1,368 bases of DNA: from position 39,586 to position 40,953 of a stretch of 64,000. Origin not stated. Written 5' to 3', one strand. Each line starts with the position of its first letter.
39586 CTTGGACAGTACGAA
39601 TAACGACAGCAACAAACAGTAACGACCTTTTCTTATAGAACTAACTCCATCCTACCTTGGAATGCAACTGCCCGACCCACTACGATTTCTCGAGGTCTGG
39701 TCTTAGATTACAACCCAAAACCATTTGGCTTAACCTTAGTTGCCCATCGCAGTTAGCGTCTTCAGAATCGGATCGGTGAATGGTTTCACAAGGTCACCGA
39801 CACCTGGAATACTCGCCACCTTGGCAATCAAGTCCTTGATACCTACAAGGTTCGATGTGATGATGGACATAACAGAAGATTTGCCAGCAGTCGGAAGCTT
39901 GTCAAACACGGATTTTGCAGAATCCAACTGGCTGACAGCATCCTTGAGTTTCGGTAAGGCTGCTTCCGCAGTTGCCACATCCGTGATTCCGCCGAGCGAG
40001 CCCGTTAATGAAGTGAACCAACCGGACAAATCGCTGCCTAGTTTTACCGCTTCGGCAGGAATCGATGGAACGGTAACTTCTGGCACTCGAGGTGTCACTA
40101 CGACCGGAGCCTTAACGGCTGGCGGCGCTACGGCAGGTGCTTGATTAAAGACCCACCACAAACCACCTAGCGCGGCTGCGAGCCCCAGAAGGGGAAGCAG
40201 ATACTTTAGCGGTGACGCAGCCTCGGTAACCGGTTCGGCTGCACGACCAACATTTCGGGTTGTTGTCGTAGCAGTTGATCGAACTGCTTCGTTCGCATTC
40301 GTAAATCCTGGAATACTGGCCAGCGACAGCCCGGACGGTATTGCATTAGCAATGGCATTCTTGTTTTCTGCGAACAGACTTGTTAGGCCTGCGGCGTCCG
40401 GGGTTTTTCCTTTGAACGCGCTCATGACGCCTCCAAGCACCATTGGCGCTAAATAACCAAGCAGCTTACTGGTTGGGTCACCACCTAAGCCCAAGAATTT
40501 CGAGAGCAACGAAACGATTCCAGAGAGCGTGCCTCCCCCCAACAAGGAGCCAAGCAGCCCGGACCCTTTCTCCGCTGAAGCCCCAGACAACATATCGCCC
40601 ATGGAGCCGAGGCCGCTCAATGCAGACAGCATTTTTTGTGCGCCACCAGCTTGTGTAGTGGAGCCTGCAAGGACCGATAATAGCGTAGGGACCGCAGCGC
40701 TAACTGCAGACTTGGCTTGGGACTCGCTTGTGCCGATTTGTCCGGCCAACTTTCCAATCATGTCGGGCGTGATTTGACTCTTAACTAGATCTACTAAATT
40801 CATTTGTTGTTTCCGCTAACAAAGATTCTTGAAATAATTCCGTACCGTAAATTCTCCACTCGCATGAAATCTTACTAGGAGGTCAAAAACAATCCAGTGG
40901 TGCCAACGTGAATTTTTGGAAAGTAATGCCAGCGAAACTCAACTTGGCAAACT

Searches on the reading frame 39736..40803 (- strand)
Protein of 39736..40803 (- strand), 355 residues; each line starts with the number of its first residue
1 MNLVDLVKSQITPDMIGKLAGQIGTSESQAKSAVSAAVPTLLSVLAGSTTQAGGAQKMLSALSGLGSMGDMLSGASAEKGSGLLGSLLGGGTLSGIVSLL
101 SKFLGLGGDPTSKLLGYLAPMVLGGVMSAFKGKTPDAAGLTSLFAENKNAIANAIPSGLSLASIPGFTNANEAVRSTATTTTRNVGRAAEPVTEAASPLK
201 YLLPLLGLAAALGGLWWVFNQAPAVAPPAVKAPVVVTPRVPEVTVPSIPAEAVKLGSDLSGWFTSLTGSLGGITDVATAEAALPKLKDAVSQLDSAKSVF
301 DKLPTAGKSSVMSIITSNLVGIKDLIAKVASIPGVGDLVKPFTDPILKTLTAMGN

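Call 27: search_protein_families(library=pfam, proteins=[window:39736-40803:-], max_evalue=0.0001)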
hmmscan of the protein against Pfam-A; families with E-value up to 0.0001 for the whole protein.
window:39736-40803:- (355 aa): 1 family
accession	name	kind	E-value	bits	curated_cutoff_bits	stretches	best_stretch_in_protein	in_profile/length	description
PF06078.17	DUF937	-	7.9e-19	68.9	25.4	1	5-125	1-131/135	Bacterial protein of unknown function (DUF937)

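Call 59: search_protein_families(library=ncbifam, proteins=[window:39736-40803:-], max_evalue=0.001)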
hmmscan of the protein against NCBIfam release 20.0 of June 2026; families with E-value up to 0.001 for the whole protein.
window:39736-40803:- (355 aa): 0 families
